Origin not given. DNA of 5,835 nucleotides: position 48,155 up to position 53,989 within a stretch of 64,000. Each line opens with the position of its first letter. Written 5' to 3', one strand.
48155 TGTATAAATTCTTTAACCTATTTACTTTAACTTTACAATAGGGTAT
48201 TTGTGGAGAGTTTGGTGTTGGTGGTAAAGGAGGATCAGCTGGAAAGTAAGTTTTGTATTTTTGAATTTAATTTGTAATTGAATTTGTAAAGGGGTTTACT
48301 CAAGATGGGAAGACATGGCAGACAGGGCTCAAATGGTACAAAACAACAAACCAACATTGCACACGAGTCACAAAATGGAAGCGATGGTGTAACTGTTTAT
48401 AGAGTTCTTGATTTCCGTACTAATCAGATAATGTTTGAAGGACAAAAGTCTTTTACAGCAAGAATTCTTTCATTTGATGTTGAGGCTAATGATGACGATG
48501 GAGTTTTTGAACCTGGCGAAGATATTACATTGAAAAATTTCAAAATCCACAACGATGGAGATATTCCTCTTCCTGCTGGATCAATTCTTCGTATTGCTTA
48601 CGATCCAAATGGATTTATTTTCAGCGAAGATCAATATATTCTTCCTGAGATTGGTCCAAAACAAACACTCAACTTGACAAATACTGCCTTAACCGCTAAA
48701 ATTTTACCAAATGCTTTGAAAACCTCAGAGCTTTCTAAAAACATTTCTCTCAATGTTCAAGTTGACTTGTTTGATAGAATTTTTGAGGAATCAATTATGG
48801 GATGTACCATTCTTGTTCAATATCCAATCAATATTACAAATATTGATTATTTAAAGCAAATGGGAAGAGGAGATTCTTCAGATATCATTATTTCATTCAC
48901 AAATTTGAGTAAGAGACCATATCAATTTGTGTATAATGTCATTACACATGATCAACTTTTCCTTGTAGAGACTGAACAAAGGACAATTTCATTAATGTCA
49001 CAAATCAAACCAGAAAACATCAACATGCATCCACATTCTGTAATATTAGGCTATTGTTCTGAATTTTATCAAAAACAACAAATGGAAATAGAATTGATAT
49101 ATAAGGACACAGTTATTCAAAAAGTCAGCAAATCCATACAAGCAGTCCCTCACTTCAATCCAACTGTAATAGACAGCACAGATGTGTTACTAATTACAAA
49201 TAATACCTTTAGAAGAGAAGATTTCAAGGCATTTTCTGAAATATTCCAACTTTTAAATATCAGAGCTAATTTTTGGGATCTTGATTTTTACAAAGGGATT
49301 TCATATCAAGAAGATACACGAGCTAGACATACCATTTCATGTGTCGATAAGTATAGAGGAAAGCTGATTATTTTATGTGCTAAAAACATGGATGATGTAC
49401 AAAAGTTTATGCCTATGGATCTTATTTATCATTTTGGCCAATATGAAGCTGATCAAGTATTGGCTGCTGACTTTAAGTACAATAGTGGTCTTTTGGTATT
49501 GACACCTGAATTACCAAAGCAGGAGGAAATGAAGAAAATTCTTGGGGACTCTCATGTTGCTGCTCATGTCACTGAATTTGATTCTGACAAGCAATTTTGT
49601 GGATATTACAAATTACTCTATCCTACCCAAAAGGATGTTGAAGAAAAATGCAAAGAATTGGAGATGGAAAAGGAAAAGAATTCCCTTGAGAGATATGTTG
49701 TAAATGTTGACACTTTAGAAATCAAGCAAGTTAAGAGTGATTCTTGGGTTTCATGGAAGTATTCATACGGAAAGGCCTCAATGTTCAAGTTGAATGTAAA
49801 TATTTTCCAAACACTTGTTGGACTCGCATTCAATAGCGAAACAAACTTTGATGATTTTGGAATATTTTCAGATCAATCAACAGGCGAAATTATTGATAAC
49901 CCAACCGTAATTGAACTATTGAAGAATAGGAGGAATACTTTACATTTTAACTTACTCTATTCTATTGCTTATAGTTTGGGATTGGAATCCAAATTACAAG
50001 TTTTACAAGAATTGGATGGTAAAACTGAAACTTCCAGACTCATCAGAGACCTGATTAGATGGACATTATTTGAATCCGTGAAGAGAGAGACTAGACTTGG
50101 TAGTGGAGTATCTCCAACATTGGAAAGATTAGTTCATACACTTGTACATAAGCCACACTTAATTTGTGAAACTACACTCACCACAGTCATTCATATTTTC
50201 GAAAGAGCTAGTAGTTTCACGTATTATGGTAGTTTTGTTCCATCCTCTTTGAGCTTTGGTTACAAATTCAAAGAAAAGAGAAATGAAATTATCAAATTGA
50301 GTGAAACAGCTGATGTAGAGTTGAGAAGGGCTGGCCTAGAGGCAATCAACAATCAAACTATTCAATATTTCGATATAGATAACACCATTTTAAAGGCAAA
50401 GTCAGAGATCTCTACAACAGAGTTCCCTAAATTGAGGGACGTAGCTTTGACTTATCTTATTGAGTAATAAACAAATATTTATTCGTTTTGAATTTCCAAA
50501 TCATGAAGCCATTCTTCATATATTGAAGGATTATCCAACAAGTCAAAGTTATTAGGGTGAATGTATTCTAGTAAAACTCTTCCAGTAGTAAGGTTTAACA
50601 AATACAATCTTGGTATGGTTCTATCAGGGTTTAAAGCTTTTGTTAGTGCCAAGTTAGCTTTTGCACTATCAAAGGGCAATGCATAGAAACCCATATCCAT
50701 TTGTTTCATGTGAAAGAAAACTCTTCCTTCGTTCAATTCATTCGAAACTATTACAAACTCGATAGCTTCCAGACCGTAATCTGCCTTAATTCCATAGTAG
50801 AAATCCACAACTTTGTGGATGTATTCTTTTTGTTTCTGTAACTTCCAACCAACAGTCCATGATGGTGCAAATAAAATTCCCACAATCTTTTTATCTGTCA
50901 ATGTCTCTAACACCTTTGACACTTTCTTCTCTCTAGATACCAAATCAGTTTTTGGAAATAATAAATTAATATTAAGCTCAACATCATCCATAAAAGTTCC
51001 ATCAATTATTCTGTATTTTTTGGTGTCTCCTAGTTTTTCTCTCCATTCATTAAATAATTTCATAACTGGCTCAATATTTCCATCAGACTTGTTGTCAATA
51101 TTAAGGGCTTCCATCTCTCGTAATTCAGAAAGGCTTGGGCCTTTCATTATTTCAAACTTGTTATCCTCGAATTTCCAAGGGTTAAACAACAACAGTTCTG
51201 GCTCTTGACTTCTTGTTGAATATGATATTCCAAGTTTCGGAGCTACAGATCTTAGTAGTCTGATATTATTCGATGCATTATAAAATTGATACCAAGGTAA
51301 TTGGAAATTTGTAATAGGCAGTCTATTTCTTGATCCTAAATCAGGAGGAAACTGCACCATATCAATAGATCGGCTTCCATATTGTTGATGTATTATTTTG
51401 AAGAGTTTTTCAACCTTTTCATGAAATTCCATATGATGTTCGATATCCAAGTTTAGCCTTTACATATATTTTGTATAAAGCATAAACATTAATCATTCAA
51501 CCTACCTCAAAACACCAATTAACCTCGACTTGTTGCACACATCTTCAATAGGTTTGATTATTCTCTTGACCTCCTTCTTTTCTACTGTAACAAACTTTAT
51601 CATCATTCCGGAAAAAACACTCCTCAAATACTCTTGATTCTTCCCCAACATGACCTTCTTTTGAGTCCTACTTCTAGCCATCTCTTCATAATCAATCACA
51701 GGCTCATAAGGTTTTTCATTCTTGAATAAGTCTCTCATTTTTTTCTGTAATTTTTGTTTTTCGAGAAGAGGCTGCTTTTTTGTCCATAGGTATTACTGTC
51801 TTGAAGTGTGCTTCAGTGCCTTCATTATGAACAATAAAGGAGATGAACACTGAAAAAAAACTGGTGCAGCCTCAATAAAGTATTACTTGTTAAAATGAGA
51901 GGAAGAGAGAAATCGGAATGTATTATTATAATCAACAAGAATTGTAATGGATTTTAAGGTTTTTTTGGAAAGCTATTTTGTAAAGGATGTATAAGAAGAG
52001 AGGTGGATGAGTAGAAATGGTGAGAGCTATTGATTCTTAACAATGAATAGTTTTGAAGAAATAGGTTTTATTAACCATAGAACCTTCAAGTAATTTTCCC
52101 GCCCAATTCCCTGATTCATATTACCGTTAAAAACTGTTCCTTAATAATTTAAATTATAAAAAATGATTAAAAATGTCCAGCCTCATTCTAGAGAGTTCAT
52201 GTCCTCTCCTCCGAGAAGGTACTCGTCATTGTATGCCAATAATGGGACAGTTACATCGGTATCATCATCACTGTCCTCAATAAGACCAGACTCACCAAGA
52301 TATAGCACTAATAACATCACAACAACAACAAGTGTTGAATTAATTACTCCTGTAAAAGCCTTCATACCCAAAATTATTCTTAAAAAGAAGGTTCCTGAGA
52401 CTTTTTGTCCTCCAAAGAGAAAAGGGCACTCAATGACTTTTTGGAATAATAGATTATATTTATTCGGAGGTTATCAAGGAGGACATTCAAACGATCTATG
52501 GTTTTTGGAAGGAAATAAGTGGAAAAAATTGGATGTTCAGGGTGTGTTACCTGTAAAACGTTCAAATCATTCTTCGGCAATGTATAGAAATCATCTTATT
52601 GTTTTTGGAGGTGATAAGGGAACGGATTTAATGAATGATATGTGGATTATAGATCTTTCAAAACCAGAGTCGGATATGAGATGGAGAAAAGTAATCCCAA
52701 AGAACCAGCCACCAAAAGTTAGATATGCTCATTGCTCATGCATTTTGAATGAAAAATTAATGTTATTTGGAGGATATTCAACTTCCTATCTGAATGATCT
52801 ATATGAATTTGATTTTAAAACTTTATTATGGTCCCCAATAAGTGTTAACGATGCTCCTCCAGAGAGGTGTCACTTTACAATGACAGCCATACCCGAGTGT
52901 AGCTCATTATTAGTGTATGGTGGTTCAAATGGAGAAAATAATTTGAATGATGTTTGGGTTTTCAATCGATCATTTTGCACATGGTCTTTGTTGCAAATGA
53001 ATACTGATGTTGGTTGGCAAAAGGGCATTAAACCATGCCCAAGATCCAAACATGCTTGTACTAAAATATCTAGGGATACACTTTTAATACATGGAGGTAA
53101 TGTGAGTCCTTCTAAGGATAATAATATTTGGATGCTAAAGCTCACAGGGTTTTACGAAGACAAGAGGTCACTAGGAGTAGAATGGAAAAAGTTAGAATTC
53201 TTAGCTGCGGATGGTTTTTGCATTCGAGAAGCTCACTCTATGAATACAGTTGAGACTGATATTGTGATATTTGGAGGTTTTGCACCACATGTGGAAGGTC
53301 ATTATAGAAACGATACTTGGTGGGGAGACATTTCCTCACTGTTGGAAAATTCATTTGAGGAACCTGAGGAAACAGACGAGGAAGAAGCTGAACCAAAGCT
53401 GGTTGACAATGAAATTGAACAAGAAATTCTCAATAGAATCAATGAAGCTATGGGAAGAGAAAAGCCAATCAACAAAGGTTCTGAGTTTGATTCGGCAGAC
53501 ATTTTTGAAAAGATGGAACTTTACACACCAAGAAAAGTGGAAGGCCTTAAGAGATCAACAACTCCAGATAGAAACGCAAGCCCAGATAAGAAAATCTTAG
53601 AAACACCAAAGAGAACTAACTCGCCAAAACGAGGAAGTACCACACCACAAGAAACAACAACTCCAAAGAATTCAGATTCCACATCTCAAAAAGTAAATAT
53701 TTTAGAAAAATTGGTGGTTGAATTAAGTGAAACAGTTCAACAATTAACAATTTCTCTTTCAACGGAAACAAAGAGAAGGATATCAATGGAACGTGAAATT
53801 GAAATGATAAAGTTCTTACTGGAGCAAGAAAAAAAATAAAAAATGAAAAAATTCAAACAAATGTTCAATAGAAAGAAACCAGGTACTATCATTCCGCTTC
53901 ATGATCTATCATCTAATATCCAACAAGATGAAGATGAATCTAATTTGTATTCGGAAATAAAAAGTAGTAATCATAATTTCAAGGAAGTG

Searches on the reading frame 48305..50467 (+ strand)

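Call 11: search_protein_families(library=pfam, proteins=[window:48305-50467:+], max_evalue=0.001)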
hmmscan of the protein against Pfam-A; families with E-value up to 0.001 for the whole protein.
window:48305-50467:+ (720 aa): 1 family
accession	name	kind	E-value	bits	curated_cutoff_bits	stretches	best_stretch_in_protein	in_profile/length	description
PF25560.1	DUF7932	-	6.5e-16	59.4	27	1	52-173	2-130/130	Domain of unknown function (DUF7932)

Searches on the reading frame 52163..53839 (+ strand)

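Call 11: search_protein_families(library=pfam, proteins=[window:52163-53839:+], max_evalue=0.001)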
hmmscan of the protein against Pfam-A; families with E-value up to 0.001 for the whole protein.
window:52163-53839:+ (558 aa): 9 families
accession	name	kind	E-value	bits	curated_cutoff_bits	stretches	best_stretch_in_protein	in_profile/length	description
PF24681.1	Kelch_KLHDC2_KLHL20_DRC7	-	5.6e-73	245.3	50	3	79-227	44-195/221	KLHDC2/KLHL20/DRC7 Kelch-repeats domain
PF24981.1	Beta-prop_ATRN-LZTR1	-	3.6e-37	128.6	50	3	172-234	25-91/289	Attractin/LZTR1 beta-propeller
PF13418.12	Kelch_4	-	6.1e-36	122.6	21.6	3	190-232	5-47/49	Galactose oxidase, central domain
PF01344.31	Kelch_1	-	2.9e-29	100.6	20.1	3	187-226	2-42/46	Kelch motif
PF13415.12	Kelch_3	-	4.7e-28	97.2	22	3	197-243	2-48/48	Galactose oxidase, central domain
PF13854.13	Kelch_HCF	-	9.4e-27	94.6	113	3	94-150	199-257/345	Host cell factor, Kelch-repeats domain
PF13964.12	Kelch_6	-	4e-26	90.5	25.3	3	187-227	2-44/50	Kelch motif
PF07646.21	Kelch_2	-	5.8e-19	67.4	21.3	1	86-121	2-35/48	Kelch motif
PF24996.1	NANM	-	1.4e-05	24.6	45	0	131-214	52-134/350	N-acetylneuraminate epimerase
